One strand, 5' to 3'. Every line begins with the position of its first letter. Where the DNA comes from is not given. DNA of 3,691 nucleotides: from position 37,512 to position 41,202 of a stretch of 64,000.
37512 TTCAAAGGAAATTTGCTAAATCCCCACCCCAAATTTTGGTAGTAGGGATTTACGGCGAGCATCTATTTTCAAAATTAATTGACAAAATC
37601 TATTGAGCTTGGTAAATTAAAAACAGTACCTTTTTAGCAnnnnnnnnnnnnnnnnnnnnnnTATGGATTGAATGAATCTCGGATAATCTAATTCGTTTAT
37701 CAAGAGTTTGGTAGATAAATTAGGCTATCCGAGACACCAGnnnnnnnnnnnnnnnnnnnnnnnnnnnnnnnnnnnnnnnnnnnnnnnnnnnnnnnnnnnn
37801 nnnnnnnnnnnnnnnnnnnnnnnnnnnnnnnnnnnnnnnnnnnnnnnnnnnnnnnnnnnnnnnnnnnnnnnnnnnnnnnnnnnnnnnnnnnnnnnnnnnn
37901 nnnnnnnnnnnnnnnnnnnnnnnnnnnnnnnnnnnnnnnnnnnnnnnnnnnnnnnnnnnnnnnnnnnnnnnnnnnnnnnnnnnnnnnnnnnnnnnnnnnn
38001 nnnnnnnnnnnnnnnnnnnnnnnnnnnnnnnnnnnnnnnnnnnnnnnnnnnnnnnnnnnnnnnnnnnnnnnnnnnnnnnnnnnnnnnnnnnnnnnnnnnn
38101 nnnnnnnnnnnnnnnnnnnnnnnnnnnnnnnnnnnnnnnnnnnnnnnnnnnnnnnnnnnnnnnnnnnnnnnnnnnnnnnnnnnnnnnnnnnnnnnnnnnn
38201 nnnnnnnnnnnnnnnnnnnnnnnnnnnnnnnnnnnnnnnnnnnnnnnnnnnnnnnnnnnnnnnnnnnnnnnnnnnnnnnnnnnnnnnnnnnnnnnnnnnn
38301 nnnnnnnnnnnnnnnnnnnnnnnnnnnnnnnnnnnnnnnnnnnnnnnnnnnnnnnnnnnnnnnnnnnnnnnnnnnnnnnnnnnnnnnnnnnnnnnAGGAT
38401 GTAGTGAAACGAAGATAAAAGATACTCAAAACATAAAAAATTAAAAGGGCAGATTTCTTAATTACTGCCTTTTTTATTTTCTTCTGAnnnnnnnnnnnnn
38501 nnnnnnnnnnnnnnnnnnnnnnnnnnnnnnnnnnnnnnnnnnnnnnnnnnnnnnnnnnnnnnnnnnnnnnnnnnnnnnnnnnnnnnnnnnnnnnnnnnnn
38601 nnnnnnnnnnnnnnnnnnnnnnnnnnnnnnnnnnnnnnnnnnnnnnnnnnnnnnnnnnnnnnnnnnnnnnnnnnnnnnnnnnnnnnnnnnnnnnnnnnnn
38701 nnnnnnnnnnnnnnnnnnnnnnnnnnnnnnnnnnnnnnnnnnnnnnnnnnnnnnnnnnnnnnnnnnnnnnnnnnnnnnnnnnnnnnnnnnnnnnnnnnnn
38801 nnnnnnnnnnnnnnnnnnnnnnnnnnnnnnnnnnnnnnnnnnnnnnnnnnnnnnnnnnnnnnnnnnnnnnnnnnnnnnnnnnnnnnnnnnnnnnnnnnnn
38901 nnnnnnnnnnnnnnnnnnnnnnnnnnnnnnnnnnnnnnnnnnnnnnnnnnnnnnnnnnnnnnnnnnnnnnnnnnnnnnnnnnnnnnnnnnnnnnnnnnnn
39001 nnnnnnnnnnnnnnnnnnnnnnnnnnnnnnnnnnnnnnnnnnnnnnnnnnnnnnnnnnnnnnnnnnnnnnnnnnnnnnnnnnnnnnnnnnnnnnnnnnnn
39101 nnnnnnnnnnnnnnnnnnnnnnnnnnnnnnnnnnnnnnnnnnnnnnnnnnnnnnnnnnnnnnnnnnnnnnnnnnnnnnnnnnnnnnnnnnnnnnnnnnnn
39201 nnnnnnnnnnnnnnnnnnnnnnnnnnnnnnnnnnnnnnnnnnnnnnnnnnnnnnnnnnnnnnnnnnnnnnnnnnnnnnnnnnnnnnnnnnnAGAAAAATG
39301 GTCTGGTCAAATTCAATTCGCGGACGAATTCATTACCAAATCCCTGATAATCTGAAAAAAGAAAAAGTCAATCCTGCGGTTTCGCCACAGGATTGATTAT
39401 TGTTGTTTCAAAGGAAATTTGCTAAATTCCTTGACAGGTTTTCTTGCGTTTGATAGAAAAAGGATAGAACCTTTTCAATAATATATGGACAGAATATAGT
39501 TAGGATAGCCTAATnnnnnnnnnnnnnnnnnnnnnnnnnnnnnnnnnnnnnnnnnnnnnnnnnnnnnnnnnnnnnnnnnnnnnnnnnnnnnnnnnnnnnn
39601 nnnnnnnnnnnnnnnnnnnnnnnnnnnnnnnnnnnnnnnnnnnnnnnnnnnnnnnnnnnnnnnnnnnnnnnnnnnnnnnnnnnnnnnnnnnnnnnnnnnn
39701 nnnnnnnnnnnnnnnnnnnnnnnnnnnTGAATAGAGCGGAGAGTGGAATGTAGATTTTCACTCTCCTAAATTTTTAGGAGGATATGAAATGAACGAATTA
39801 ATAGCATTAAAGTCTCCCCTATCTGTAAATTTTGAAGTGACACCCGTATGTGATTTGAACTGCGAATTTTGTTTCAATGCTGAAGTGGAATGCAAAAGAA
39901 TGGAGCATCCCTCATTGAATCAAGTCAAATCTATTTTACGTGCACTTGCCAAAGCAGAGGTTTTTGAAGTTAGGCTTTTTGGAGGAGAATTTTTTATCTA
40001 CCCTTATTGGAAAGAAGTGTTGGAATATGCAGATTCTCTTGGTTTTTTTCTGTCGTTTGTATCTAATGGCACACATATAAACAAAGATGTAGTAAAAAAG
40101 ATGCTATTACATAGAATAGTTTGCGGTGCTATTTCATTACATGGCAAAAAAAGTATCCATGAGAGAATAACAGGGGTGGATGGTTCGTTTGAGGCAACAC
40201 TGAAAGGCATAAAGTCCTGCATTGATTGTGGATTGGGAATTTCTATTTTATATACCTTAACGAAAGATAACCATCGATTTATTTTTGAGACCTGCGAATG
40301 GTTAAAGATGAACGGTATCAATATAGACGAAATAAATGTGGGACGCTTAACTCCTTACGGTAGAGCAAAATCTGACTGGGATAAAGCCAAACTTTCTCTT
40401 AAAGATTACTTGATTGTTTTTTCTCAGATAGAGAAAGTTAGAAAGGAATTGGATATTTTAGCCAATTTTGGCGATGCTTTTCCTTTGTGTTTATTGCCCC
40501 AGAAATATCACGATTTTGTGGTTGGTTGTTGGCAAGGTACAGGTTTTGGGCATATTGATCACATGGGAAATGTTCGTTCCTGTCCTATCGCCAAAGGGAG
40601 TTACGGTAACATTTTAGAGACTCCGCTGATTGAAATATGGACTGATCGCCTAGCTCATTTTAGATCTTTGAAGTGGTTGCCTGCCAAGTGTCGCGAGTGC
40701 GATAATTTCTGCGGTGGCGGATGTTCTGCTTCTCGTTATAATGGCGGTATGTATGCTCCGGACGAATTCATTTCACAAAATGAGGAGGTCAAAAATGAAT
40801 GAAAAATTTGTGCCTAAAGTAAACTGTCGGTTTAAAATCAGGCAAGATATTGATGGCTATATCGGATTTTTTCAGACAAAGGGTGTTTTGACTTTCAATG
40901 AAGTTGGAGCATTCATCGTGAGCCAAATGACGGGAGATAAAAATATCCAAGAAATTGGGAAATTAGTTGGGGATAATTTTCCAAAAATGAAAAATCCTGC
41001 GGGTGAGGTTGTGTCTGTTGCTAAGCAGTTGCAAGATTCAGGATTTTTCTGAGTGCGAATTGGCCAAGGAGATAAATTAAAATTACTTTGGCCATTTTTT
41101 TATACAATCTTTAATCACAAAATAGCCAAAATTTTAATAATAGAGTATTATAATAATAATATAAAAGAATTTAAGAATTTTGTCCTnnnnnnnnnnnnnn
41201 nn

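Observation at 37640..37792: Conserved long 5' leader with a 14-17 bp hairpin shared by a RiPP precursor and two lytic enzymes (candidate new cis-regulatory RNA)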

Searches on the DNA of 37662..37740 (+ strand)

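Call 82: build_rna_model(alignment_id=A6, structure=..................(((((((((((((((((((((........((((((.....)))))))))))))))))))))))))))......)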
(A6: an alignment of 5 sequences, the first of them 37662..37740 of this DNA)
Model R2 built from alignment A6 (5 sequences, 91 columns); structure: as given.
model positions 79; base pairs 27; branch points 0; effective number of sequences 2.05; information 0.717 bits per position. Calibrated on 0.2 Mb of random sequence (short: E-values are rough).
structure used (alignment columns):
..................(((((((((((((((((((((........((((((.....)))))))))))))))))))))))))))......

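Call 83: search_with_rna_model(model_id=R2, source=window, max_evalue=10)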
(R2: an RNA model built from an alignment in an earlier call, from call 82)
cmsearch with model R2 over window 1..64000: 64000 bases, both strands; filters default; matches with E-value up to 10: 7.
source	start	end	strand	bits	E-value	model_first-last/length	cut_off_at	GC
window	37662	37740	+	91.4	3.1e-18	1-79/79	no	0.35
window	39484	39562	+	89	1.1e-17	1-79/79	no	0.3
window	46279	46365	+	88.6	1.4e-17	1-79/79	no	0.3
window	39501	39554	-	50.7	5.5e-09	18-71/79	no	0.28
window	37677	37734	-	39.9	1.5e-06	16-73/79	no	0.34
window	46294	46359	-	33.7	4e-05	16-73/79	no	0.3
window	7182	7248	+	11.2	5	1-79/79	no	0.3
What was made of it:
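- Checked: A covariance model built from the family finds exactly these three sites in the 64 kb window and nothing else (call 83).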

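Call 84: search_with_rna_model(model_id=R2, sources=[L080, L081, L082, L083, L084, L085, L086, L087, L088, L089, L090, L091, L092, L093, L094, L095, L096, L097, L098, L099, L100, L101, L102, L103, L104, L105, L106, L107, L108, L109, L110, L111, L112, L113, L114, L115, L116, L117, L118, L119, L120, L121, L122, L123, L124, L125, L126, L127, L128, L129, L130, L131, L132, L133, L134, L135, L136, L137, L138, L139, L140, L141, L142, L143, L144, L145, L146, L147, L148, L149, L150, L151, L152, L153, L154, L155, L156, L157, L158, L159, L160, L161, L162, L163, L164, L165, L166, L167, L168, L169, L170, L067], max_evalue=5)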
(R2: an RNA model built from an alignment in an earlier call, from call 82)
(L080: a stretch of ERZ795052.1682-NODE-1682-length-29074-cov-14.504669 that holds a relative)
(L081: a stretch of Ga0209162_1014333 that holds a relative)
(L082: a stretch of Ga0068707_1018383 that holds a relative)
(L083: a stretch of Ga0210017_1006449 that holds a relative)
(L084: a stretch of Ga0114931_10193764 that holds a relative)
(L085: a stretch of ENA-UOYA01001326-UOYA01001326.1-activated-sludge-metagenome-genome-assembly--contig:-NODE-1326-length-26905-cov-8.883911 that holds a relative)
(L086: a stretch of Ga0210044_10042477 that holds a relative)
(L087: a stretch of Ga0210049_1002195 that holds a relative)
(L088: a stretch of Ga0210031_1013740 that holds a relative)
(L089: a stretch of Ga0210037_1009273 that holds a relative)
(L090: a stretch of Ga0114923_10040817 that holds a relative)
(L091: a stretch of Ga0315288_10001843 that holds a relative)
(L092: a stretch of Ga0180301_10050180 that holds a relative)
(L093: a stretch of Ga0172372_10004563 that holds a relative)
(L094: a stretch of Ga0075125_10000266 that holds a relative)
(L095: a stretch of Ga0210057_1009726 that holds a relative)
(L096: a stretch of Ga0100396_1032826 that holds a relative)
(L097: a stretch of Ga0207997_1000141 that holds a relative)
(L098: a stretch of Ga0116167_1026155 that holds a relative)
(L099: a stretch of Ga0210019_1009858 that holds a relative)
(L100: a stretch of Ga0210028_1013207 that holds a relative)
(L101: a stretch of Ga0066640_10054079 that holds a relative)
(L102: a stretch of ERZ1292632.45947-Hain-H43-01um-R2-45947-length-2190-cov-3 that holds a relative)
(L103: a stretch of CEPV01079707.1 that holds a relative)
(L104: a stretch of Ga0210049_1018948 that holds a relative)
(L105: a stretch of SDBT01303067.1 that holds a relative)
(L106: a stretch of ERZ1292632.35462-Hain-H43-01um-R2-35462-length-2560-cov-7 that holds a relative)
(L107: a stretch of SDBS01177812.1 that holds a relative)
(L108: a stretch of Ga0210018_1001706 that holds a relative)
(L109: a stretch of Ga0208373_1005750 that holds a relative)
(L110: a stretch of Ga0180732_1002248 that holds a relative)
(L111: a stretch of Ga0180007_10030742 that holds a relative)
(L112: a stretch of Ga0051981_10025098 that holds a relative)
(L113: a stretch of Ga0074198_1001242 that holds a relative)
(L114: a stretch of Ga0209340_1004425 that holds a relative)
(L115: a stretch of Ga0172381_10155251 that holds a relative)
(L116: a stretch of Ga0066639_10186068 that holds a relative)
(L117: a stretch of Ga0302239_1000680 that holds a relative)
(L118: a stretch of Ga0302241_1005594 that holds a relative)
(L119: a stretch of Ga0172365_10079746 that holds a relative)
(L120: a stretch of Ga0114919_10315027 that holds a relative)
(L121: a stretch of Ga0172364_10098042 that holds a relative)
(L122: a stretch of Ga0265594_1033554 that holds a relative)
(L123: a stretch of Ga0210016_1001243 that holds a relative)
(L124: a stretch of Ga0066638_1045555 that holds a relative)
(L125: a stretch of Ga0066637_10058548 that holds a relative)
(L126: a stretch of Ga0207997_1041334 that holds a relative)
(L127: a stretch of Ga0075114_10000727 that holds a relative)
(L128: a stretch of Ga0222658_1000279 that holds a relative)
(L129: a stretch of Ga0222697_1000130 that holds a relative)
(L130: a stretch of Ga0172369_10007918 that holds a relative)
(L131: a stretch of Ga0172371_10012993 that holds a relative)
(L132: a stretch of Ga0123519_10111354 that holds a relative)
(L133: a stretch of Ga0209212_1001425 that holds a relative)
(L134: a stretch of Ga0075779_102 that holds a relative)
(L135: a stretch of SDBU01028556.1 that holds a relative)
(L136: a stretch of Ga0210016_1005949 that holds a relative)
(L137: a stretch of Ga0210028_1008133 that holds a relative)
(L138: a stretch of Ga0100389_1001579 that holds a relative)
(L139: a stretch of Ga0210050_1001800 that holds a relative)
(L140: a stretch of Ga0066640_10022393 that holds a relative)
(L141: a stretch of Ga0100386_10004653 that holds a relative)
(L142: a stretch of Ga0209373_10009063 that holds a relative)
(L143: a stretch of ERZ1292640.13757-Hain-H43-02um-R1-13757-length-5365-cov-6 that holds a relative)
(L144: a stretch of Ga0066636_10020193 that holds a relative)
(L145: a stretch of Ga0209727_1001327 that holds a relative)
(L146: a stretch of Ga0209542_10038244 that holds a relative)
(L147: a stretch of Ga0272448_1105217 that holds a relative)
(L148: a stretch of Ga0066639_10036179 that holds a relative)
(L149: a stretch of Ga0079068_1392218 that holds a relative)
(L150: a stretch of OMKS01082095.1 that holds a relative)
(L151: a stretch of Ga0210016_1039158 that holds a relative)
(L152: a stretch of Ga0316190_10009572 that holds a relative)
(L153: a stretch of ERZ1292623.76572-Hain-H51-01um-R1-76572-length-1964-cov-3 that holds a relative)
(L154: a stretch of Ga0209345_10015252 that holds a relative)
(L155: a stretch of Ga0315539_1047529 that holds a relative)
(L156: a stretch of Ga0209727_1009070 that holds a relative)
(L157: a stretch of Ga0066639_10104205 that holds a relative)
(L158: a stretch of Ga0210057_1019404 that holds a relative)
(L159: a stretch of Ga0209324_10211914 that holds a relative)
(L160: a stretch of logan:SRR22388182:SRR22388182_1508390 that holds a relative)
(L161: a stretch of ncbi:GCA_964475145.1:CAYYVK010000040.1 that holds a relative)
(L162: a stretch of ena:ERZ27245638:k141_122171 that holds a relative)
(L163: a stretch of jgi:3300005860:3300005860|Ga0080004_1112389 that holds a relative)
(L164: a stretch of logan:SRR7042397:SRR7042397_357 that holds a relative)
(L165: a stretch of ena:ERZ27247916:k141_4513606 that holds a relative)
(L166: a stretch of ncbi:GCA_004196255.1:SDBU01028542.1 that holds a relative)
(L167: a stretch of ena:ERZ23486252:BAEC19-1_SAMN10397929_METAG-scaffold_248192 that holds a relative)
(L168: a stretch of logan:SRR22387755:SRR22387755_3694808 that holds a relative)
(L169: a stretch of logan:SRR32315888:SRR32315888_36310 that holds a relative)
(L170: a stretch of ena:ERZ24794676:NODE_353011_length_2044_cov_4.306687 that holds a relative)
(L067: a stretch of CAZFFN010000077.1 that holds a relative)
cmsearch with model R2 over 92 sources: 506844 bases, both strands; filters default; matches with E-value up to 5: 9.
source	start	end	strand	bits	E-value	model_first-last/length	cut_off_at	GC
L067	161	242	+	88.9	9.3e-17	1-79/79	no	0.29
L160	125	204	+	84.9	7.5e-16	1-79/79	no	0.31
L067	181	234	-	45.4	7e-07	18-71/79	no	0.3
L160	140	198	-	29.6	0.0026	16-73/79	no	0.37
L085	800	870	-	23.6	0.06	1-79/79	no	0.37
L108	2889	2961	+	20.9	0.24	1-79/79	no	0.34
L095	9171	9228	+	18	1.2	1-79/79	no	0.38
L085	799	862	+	16.1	3.1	18-71/79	no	0.38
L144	3186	3254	-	15.2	4.9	1-79/79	no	0.32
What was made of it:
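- On MITE / REP-like dispersed palindromic repeat: It finds none in 92 other loci apart from the two orthologs (calls 83, 84).
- Only three copies exist in the window, all in one orientation and one position, and none occur elsewhere in the window or in 92 other loci apart from the orthologs L067 and L160 (calls 83, 84).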

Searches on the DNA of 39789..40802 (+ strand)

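Call 39: build_rna_model(alignment_id=A3, structure=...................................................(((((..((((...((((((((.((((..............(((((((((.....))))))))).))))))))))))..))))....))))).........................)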
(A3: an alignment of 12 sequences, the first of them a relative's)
Model R1 built from alignment A3 (12 sequences, 168 columns); structure: as given.
model positions 154; base pairs 30; branch points 0; effective number of sequences 2.22; information 0.59 bits per position. Calibrated on 0.2 Mb of random sequence (short: E-values are rough).
structure used (alignment columns):
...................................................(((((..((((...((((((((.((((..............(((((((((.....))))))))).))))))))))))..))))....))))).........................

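Call 40: search_with_rna_model(model_id=R1, source=window, max_evalue=10, show_alignments=4)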
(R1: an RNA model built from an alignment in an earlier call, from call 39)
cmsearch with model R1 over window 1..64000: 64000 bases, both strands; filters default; matches with E-value up to 10: 11.
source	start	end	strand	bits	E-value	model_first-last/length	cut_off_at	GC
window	39509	39604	+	22.9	0.02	1-154/154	no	0.31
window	12562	12662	+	19.3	0.12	1-154/154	no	0.26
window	6167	6248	-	18.2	0.21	1-154/154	no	0.29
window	60342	60403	-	15.6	0.77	1-154/154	no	0.29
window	60957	61089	-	15.4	0.86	1-154/154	no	0.36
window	18850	18922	+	13.6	2.1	1-154/154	no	0.27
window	32274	32347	+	13.5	2.2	1-154/154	no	0.32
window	32048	32154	+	12.5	3.6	1-154/154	no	0.36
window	50232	50276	-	12.4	3.9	1-154/154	no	0.24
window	18704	18807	+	12.3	4.1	1-154/154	no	0.28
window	24099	24171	+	11.5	6.1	1-154/154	no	0.27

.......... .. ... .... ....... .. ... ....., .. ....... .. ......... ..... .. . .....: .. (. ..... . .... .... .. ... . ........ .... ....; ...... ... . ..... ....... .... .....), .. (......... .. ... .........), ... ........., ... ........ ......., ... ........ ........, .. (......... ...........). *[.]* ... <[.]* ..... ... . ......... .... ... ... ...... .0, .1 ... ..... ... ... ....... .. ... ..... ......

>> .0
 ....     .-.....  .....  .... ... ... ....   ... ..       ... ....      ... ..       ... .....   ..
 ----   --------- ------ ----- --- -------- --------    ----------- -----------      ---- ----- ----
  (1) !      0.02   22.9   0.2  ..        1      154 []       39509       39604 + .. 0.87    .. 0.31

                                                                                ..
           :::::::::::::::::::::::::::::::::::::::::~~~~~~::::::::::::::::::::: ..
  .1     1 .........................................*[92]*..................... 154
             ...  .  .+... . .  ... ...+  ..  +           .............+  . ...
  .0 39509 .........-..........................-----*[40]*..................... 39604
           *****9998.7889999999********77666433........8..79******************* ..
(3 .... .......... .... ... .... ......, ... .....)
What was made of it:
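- On A3-type CPR RiPP-precursor leader (defined here): The best window hit (22.9 bits, 39509-39604) aligns only the SD and ATG flank (call 40).
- Tried and rejected: Model R1 (relatives' leader) on the window gave no structural match (call 40).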

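Call 41: search_with_rna_model(model_id=R1, sources=[L080, L081, L082, L083, L084, L085, L086, L087, L088, L089, L090, L091, L092, L093, L094, L095, L096, L097, L098, L099, L100, L101, L102, L103, L104, L105, L106, L107, L108, L109, L110, L111, L112, L113, L114, L115, L116, L117, L118, L119, L120, L121, L122, L123, L124, L125, L126, L127, L128, L129, L130, L131, L132, L133, L134, L135, L136, L137, L138, L139, L140, L141, L142, L143, L144, L145, L146, L147, L148, L149, L150, L151, L152, L153, L154, L155, L156, L157, L158, L159, L067, L001], max_evalue=1)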
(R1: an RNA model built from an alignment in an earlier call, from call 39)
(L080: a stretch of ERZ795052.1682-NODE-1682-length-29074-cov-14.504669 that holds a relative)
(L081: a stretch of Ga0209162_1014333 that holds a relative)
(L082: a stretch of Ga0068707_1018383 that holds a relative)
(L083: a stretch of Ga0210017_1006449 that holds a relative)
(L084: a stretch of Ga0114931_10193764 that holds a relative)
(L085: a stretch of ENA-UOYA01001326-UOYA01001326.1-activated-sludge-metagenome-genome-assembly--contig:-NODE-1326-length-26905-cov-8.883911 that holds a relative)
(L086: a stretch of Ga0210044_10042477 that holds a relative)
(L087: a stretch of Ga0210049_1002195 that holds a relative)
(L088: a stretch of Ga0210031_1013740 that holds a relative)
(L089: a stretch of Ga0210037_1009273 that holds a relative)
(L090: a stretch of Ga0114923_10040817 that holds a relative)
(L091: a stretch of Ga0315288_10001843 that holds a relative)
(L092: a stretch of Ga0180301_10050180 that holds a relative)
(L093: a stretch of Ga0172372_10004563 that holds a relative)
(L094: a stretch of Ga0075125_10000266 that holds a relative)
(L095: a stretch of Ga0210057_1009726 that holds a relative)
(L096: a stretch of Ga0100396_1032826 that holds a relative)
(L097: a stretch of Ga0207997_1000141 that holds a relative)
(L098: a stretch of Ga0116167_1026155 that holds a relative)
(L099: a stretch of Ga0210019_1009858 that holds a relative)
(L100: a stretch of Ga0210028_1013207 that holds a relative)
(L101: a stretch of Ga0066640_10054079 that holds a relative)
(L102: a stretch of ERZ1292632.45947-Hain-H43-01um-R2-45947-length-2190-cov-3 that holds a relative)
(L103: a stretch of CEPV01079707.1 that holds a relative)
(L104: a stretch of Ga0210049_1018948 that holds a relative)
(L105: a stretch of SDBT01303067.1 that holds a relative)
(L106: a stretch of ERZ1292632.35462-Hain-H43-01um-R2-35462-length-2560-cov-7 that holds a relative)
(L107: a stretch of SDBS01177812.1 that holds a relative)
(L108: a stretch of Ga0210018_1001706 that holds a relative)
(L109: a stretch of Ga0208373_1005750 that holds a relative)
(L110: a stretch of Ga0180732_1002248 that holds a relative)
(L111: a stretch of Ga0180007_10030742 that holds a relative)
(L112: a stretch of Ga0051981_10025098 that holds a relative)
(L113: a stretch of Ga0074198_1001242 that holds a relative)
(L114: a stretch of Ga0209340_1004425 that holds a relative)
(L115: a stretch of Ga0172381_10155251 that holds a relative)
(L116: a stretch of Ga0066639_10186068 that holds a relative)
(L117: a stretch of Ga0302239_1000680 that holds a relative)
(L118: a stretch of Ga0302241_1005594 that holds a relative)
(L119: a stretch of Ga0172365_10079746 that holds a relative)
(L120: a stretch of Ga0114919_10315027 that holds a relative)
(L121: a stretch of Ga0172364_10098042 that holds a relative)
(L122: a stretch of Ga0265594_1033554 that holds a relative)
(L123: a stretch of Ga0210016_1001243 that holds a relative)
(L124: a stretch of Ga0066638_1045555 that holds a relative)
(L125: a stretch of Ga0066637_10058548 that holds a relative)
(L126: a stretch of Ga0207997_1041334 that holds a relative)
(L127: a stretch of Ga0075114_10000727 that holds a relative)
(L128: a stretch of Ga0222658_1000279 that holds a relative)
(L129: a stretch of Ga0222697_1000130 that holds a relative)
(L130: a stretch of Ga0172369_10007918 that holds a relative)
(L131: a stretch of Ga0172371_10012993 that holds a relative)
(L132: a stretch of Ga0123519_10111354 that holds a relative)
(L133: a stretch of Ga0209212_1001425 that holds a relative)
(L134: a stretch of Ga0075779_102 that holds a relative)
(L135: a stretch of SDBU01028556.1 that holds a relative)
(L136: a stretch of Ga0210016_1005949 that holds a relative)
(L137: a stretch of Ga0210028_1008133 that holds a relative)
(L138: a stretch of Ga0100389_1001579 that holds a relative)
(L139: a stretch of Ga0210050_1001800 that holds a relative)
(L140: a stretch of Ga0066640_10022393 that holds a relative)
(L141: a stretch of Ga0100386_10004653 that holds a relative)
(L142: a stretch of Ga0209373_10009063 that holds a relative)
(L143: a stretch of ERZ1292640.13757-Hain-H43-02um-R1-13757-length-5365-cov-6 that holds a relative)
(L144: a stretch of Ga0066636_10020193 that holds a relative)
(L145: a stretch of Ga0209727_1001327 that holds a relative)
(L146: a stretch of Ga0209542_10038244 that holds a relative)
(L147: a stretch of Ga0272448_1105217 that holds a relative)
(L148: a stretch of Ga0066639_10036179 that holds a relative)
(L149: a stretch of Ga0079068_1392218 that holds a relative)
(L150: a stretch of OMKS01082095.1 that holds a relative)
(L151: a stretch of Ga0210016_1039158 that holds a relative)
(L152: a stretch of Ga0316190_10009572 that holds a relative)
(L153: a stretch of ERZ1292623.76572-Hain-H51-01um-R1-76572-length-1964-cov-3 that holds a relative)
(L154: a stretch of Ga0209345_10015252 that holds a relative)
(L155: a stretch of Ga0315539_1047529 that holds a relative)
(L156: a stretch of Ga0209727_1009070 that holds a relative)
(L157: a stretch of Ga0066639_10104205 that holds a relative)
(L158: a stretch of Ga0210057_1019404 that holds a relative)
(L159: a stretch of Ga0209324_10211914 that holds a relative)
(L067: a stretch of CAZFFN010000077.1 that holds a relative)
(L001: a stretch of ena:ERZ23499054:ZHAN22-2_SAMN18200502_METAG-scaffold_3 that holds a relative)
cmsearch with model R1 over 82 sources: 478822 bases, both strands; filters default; matches with E-value up to 1: 30.
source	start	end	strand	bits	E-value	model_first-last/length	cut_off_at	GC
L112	1368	1521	+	174.9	1.6e-34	1-154/154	no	0.33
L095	4240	4393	+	174.5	2e-34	1-154/154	no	0.32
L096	164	317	+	174.5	2e-34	1-154/154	no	0.32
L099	367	520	+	174.5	2e-34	1-154/154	no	0.32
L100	2285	2438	+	174.5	2e-34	1-154/154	no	0.32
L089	66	220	+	166.9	8.9e-33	1-154/154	no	0.34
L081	1401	1554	+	157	1.2e-30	1-154/154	no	0.36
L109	1797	1950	+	154.9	3.5e-30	1-154/154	no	0.34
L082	681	833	+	150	4e-29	1-154/154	no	0.35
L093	5651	5805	+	147.8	1.2e-28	1-154/154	no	0.36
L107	226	378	+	140.5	4.6e-27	1-154/154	no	0.36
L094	5652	5804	+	135.4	6e-26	1-154/154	no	0.31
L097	5652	5804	+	135.4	6e-26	1-154/154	no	0.31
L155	1093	1243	+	125.5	8.6e-24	1-154/154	no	0.37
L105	547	695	+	118.1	3.5e-22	1-154/154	no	0.28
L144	213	355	+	113.2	4e-21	1-154/154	no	0.41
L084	1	86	+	87.3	1.6e-15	69-154/154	5'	0.33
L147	1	88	+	86.3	2.7e-15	67-154/154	5'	0.39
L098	155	274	+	37.7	9.2e-05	1-154/154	no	0.35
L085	5686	5805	+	34.1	0.00057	1-154/154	no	0.33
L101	1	92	+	29.9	0.0046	18-154/154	5'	0.37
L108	4598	4736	+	28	0.012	1-154/154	no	0.34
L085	5456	5514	-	25.5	0.042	1-154/154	no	0.31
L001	4717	4812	+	22.9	0.15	1-154/154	no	0.31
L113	5704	5783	+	21.2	0.35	1-154/154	no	0.32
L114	1829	1908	+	21.2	0.35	1-154/154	no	0.32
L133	3814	3958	+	19.8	0.7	1-154/154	no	0.35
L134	3814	3958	+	19.8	0.7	1-154/154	no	0.35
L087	9845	9977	+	19.6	0.79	1-154/154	no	0.38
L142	1903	2048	+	19.6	0.8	1-154/154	no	0.34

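Call 47: search_rna_families(source=L094, start=5550, end=5830, threshold=evalue, max_evalue=5)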
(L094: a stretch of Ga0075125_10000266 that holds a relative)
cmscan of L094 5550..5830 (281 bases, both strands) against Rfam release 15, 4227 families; matches with E-value up to 5: 1.
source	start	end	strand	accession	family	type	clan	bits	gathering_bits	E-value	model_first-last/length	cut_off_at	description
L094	5589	5672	-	RF01608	ceN102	Gene; snRNA; snoRNA; HACA-box;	-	16.9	50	3.2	1-142/142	no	Caenorhabditis snoRNA ceN80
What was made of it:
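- On Any Rfam 15 family: The relatives' leader is also unmatched (call 47).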

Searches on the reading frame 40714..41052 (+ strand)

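Call 8: search_protein_families(library=pfam, proteins=[window:40714-41052:+], max_evalue=0.01)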
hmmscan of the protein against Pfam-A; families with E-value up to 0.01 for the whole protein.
window:40714-41052:+ (112 aa): 1 family
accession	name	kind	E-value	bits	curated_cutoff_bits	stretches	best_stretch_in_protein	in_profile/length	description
PF05402.18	PqqD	-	0.0014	19.3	23.4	1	56-110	10-65/67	Coenzyme PQQ synthesis protein D (PqqD)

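Call 88: search_protein_families(library=ncbifam, proteins=[window:40714-41049:+], max_evalue=0.01)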
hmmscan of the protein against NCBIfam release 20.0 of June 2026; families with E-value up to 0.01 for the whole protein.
window:40714-41049:+ (112 aa): 2 families
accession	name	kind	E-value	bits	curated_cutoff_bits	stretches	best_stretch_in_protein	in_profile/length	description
NF002535.0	PRK02079.1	equivalog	0.00088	19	101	1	30-100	6-77/92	pyrroloquinoline quinone biosynthesis peptide chaperone PqqD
TIGR03859.1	PQQ_PqqD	equivalog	0.0062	16.4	46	1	54-109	22-77/81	pyrroloquinoline quinone biosynthesis peptide chaperone PqqD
